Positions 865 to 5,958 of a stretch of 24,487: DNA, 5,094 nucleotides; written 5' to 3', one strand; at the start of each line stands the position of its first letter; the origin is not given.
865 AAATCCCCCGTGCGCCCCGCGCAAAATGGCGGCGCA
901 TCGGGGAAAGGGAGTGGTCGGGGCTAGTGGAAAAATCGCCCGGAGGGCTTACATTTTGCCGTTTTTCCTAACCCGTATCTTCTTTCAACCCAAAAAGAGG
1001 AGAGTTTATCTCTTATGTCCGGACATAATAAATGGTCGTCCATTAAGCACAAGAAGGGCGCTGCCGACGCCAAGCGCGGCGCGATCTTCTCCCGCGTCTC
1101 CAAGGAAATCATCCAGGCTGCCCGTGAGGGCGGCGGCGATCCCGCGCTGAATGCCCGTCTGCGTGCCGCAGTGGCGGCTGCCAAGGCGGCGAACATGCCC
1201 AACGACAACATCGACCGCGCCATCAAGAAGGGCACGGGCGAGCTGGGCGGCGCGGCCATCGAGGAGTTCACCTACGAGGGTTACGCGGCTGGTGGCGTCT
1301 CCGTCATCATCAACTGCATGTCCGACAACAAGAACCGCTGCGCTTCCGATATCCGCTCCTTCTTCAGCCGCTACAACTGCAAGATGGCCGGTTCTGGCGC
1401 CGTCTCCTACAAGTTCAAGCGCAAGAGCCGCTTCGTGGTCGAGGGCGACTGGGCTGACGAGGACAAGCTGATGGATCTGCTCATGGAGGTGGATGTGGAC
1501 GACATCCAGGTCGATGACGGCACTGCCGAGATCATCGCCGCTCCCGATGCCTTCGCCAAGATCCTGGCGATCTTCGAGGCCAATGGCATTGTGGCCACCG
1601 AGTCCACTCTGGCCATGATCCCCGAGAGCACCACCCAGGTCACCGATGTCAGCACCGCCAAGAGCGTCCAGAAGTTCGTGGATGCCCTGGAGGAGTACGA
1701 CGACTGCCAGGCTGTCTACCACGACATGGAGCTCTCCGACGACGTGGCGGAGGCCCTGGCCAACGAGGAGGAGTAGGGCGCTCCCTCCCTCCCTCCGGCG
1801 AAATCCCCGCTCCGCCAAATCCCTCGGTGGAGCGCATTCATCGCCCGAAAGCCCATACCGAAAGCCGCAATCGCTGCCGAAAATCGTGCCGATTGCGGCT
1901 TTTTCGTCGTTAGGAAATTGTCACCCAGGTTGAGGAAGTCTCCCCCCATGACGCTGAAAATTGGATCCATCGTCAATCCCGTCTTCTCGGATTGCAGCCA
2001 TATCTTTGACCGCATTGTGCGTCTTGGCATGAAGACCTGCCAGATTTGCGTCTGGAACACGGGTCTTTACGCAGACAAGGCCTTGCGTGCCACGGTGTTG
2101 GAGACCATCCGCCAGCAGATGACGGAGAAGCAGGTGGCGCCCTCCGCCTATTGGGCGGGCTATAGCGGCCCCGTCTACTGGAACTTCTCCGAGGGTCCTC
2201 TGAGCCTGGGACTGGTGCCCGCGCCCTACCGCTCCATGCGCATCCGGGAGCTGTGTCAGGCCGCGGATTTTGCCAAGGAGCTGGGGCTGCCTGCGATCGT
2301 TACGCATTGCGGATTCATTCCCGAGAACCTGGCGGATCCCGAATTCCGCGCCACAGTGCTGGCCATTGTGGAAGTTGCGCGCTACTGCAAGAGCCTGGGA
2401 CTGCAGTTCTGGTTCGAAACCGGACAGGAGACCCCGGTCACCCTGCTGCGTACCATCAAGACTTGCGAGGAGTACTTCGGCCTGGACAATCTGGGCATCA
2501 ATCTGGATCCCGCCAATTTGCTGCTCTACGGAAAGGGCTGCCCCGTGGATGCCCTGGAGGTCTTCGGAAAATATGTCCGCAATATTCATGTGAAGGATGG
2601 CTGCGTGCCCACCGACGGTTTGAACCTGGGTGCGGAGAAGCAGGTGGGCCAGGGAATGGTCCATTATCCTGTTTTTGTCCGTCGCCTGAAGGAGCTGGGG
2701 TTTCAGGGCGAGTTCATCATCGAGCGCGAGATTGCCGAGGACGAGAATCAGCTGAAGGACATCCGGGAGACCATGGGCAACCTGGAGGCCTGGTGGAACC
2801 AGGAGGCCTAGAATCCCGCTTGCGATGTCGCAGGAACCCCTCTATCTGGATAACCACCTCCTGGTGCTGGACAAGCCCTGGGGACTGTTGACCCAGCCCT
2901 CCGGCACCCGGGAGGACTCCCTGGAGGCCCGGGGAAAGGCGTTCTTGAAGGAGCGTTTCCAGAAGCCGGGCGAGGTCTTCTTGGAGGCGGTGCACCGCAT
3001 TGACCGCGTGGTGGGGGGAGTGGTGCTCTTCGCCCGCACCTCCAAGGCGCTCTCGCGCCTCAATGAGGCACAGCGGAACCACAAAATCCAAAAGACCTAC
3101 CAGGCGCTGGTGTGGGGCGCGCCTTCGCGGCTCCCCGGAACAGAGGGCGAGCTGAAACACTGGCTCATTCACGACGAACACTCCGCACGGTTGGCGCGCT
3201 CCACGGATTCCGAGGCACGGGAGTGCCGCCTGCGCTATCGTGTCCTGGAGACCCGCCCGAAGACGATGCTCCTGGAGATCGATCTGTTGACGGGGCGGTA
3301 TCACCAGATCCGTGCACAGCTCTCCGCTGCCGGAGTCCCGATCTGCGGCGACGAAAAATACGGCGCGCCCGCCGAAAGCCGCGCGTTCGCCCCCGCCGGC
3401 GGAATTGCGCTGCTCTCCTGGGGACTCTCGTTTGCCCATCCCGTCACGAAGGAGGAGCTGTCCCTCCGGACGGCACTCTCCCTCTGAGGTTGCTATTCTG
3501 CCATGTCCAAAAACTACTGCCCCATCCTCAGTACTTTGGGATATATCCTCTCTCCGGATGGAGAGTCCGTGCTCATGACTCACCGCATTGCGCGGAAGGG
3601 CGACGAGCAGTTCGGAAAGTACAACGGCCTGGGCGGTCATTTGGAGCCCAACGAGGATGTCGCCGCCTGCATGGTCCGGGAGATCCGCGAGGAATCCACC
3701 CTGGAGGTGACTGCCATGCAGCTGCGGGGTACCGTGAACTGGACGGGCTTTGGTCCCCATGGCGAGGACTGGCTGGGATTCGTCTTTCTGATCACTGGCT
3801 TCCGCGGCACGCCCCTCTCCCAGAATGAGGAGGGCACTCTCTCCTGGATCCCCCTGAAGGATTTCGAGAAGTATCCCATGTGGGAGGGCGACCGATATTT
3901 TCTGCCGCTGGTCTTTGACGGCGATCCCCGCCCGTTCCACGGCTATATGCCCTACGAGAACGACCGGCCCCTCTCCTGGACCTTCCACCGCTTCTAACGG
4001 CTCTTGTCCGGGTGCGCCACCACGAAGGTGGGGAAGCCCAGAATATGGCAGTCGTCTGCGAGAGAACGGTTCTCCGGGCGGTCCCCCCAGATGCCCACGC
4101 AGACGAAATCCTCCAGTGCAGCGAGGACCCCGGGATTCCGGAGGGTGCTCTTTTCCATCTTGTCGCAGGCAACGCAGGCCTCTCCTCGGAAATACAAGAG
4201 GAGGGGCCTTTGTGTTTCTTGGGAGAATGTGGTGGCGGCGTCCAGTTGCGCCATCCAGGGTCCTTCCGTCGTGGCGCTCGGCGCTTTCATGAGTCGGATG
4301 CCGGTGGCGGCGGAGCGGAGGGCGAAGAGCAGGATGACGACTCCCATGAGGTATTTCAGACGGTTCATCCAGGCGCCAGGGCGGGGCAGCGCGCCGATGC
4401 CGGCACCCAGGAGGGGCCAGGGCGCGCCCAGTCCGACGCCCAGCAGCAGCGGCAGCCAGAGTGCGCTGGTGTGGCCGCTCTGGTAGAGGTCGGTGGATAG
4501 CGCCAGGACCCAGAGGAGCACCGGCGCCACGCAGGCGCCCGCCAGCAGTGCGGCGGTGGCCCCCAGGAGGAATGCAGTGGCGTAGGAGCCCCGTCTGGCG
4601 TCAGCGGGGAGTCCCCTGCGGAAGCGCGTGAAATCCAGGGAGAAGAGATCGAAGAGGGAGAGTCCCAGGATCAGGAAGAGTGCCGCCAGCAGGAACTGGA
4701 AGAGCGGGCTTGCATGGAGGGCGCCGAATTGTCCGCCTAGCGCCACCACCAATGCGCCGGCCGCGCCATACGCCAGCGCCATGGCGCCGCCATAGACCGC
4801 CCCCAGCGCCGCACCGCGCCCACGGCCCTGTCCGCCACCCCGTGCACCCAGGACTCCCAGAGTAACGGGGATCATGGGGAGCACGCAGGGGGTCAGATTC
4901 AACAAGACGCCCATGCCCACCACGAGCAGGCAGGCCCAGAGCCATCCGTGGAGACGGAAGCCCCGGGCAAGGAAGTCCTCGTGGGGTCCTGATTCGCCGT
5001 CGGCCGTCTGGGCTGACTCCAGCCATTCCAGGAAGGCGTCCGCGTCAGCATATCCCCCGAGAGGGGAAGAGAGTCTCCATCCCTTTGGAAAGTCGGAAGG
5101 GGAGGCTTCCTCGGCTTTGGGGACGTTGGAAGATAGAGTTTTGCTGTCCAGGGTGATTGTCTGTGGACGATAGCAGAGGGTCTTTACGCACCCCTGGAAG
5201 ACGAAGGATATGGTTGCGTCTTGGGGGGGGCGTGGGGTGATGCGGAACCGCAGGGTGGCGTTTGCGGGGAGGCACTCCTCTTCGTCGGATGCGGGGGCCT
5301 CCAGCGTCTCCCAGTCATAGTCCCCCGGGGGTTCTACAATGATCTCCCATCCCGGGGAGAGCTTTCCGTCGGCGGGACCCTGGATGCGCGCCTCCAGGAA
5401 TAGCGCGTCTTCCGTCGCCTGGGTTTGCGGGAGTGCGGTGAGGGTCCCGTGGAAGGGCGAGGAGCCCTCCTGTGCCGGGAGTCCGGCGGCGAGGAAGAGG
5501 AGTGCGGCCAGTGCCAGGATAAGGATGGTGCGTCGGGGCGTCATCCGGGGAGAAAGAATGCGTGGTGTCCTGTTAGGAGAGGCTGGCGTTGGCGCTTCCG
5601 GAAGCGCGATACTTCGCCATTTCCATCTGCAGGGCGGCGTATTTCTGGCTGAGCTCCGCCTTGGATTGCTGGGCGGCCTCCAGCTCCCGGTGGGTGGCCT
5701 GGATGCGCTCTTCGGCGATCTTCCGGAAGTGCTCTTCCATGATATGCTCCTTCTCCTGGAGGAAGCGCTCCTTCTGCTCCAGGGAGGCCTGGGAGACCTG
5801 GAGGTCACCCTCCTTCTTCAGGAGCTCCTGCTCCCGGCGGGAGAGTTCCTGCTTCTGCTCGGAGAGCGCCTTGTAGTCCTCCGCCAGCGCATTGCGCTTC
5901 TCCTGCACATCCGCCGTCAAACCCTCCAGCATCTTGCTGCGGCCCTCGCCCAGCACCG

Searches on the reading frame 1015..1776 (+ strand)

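Call 68: search_protein_families(library=pfam, proteins=[window:1015-1776:+], max_evalue=0.001)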
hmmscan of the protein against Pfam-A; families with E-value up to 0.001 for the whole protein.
window:1015-1776:+ (253 aa): 2 families
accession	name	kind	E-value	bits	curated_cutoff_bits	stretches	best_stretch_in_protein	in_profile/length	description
PF01709.26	Transcrip_reg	-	1.3e-45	155.5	27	1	83-238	2-160/160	TACO1/YebC second and third domain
PF20772.2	TACO1_YebC_N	-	1.6e-32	112.2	36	1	5-76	1-73/73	TACO1/YebC protein N-terminal domain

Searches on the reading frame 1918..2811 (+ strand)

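Call 68: search_protein_families(library=pfam, proteins=[window:1918-2811:+], max_evalue=0.001)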
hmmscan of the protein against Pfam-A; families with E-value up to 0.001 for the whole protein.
window:1918-2811:+ (297 aa): 1 family
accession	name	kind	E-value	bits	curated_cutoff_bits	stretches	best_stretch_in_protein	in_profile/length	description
PF01261.30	AP_endonuc_2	-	1.6e-23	84.1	31.1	1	30-287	1-244/249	Xylose isomerase-like TIM barrel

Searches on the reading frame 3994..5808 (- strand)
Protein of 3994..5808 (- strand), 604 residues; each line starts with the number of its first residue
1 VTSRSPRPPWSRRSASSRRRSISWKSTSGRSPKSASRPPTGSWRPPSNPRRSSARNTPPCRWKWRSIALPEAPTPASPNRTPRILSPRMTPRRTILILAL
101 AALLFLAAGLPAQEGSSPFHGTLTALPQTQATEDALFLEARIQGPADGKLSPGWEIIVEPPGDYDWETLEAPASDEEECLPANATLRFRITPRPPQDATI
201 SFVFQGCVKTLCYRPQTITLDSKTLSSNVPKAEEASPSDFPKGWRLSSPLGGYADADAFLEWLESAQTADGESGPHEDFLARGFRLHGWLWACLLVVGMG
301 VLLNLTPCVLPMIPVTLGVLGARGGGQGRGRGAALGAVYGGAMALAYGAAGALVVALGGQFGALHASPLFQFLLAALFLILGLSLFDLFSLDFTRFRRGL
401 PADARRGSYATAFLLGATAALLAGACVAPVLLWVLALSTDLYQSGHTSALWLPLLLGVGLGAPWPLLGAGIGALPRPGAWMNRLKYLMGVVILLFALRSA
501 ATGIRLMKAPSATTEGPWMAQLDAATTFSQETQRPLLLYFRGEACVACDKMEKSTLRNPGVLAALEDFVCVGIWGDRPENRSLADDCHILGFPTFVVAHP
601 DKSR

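Call 68: search_protein_families(library=pfam, proteins=[window:3994-5808:-], max_evalue=0.001)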
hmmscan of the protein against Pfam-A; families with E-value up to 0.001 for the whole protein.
window:3994-5808:- (604 aa): 3 families
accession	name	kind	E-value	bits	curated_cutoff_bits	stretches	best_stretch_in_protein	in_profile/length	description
PF02683.22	DsbD_TM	-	1.8e-31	109.6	27.1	1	290-497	2-212/219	Cytochrome C biogenesis protein transmembrane domain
PF13899.12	Thioredoxin_7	-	8.5e-10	39.1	27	1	518-597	2-80/83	Thioredoxin-like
PF13098.12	Thioredoxin_2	-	1.1e-05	26.1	27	1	531-601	3-85/104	Thioredoxin-like domain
